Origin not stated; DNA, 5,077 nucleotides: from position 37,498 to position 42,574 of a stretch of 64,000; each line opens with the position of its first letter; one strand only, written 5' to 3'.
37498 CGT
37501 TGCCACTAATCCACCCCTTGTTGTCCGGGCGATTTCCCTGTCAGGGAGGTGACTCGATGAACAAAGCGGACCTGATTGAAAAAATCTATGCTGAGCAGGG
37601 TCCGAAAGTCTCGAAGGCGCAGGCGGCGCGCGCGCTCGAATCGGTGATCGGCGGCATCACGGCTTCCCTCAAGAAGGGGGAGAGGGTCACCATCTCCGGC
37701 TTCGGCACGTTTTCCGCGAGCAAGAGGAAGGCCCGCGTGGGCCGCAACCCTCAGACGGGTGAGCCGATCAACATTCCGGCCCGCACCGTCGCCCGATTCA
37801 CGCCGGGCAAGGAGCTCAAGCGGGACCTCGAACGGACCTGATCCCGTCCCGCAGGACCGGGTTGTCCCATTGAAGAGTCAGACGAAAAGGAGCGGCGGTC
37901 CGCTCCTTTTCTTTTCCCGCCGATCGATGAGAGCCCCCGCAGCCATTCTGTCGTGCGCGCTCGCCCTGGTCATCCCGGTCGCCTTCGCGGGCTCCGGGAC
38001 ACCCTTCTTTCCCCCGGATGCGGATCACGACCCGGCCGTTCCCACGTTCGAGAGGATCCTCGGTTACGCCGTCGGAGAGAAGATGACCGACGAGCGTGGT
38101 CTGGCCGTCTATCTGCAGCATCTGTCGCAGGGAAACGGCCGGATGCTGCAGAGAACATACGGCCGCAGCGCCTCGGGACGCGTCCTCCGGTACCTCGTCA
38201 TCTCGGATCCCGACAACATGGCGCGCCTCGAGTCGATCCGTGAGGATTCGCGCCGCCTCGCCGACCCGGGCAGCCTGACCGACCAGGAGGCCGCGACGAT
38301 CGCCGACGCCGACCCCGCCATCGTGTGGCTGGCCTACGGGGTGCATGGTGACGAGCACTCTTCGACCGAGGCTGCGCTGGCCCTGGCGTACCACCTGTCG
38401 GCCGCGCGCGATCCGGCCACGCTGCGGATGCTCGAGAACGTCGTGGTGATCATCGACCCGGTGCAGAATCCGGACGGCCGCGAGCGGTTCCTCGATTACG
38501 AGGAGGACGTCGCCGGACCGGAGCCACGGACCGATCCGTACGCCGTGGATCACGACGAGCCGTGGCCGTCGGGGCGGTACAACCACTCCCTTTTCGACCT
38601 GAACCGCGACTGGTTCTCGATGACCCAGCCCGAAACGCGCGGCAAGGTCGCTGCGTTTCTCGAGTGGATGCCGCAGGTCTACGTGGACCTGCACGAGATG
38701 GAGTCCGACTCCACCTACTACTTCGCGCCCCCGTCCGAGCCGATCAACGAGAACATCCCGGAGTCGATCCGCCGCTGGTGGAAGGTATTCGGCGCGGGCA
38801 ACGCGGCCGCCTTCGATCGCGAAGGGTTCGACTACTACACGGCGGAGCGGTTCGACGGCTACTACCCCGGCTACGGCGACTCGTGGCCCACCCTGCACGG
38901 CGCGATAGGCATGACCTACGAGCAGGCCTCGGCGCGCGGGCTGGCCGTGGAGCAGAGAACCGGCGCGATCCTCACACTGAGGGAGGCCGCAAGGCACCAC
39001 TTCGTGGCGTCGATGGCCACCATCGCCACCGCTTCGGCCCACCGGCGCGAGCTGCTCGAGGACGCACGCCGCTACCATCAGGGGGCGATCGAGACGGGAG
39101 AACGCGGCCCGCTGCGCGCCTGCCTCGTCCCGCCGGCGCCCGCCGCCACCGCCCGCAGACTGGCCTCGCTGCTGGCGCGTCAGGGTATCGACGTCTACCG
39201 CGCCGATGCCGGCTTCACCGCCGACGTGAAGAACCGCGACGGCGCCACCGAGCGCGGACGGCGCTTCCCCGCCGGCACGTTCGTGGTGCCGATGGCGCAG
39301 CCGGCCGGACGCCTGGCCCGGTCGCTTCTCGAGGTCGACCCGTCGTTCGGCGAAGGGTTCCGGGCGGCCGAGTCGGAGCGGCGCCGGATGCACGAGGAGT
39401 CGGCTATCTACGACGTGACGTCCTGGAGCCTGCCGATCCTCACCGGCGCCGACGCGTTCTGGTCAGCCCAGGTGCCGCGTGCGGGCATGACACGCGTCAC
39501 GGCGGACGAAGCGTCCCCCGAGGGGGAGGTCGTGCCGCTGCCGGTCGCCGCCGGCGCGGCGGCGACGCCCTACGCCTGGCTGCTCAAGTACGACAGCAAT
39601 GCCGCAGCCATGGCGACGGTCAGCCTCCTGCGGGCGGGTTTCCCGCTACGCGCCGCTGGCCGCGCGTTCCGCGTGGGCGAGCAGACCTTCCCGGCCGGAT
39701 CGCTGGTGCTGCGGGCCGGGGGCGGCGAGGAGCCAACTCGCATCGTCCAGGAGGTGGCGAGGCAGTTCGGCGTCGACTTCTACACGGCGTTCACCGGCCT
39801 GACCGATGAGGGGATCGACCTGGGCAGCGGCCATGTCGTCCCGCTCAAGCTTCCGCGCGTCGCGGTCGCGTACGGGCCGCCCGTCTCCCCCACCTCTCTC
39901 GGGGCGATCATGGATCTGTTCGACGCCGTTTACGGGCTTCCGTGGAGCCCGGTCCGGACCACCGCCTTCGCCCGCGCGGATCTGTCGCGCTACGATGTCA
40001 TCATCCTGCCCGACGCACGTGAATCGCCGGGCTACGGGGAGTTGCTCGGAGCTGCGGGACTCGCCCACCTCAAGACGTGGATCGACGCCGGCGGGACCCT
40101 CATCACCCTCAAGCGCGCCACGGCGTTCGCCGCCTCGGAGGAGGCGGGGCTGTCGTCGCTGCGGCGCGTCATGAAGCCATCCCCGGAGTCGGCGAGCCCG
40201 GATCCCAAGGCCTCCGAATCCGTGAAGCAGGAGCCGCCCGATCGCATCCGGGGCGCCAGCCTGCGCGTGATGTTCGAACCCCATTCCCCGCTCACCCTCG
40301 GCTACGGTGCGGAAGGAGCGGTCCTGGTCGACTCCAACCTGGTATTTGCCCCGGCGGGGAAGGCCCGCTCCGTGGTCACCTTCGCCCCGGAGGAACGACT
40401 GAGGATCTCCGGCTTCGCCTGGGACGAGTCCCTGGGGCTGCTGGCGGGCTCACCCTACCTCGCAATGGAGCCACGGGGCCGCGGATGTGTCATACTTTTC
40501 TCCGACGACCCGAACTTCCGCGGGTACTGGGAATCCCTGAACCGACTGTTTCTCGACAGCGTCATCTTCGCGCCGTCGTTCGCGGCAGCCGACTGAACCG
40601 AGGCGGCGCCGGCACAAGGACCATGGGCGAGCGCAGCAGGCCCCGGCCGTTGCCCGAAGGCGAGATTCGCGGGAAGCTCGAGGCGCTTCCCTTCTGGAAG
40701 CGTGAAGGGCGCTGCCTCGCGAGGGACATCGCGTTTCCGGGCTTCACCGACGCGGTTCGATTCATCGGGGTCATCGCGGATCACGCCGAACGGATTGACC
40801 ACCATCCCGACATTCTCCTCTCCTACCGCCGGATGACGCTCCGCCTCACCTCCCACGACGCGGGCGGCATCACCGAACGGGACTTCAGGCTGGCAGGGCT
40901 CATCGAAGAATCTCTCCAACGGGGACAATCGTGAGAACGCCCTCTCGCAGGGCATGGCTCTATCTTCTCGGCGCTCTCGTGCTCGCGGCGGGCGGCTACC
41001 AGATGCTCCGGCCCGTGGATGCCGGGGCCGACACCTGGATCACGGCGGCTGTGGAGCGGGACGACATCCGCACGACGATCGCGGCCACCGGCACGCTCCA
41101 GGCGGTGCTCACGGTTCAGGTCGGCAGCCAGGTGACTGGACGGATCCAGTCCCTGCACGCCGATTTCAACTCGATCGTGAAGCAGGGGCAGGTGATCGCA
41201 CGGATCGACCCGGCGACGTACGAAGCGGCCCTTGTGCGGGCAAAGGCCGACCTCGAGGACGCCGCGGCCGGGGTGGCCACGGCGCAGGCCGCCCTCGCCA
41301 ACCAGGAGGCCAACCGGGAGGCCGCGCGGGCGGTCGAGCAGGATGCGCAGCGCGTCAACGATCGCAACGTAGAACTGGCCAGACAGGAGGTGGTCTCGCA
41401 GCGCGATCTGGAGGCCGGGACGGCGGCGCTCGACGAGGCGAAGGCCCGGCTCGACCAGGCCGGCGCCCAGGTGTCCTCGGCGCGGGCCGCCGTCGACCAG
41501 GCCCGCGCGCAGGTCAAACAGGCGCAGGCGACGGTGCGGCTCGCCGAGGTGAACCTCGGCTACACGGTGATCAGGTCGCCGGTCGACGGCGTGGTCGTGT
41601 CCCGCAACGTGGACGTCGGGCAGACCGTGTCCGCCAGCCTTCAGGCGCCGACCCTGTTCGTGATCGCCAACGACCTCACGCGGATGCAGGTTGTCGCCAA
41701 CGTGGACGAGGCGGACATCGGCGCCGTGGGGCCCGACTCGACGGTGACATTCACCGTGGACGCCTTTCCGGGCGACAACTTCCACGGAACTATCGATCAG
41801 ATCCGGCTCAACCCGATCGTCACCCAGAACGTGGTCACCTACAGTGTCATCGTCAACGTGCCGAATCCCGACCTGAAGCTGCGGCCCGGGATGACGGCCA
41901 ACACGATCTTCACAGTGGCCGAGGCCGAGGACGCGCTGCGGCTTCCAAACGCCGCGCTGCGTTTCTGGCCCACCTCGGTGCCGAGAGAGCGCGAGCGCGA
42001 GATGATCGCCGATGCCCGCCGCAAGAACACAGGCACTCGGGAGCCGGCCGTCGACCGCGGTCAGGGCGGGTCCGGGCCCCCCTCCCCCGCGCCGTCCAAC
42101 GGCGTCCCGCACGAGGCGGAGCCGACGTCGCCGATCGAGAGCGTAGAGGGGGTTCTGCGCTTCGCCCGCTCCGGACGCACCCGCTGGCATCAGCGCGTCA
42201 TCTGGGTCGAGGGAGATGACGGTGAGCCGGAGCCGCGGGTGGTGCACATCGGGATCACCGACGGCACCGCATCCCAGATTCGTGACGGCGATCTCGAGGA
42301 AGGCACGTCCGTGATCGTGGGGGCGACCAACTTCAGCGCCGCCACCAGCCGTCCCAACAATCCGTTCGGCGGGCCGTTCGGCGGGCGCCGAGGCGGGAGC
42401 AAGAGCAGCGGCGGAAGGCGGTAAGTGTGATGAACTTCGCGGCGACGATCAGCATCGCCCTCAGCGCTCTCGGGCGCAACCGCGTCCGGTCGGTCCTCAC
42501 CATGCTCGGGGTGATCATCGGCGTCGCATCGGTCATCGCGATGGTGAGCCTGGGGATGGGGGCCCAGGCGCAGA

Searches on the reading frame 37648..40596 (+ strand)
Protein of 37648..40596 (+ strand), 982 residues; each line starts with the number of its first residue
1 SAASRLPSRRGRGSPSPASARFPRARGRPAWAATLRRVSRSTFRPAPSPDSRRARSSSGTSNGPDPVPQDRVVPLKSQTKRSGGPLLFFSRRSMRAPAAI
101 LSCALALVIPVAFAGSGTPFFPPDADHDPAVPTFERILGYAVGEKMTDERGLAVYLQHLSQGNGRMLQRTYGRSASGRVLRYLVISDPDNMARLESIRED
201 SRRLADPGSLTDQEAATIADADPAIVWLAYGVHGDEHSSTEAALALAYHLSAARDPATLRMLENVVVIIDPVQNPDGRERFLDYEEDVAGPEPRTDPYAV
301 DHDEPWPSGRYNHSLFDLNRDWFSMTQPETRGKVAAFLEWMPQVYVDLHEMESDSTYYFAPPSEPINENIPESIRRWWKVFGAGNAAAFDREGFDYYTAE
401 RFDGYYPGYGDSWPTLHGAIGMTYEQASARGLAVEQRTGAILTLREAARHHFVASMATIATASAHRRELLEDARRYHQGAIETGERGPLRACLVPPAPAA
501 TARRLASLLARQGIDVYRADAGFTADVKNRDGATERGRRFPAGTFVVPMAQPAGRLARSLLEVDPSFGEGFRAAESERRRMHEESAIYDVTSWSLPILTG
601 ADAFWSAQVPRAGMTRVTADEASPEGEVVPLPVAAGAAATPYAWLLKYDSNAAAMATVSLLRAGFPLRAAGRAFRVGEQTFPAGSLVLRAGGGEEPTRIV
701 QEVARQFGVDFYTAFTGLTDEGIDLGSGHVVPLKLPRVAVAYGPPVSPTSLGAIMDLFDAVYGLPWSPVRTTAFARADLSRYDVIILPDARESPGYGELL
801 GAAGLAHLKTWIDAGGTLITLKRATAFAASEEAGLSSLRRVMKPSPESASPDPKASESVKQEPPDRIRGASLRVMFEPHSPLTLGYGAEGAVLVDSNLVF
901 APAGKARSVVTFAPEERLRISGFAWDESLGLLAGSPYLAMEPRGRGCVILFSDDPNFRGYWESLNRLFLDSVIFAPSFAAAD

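Call 68: search_protein_families(library=pfam, proteins=[window:37648-40596:+], max_evalue=0.00001)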
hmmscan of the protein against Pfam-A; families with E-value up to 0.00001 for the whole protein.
window:37648-40596:+ (982 aa): 1 family
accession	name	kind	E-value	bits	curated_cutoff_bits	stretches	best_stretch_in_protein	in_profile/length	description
PF00246.29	Peptidase_M14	-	1.3e-14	54.9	21.6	1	155-324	4-135/286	Zinc carboxypeptidase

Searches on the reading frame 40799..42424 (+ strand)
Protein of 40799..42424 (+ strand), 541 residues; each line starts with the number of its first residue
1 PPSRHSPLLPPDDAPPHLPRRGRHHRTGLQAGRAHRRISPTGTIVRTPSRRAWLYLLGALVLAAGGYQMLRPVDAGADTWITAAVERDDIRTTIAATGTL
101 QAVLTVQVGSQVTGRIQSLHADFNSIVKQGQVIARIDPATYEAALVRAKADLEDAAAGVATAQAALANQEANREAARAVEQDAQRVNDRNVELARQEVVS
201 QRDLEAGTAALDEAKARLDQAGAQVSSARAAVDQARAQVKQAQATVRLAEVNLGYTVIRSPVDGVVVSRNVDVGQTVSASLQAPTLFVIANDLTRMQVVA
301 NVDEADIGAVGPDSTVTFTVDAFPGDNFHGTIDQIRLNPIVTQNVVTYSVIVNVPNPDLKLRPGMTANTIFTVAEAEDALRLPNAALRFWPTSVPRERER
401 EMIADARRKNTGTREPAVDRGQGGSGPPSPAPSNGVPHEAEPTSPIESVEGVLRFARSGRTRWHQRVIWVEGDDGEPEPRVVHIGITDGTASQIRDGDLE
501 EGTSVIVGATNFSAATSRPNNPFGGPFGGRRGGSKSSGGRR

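Call 68: search_protein_families(library=pfam, proteins=[window:40799-42424:+], max_evalue=0.00001)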
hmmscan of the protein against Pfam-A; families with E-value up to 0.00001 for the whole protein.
window:40799-42424:+ (541 aa): 2 families
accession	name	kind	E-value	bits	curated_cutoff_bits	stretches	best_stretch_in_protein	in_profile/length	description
PF16576.10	HlyD_D23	-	1.5e-21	77.2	30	1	92-367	4-214/214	Barrel-sandwich domain of CusB or HlyD membrane-fusion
PF13437.12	HlyD_3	-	1.2e-15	58.6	22.2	1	257-364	1-106/106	HlyD family secretion protein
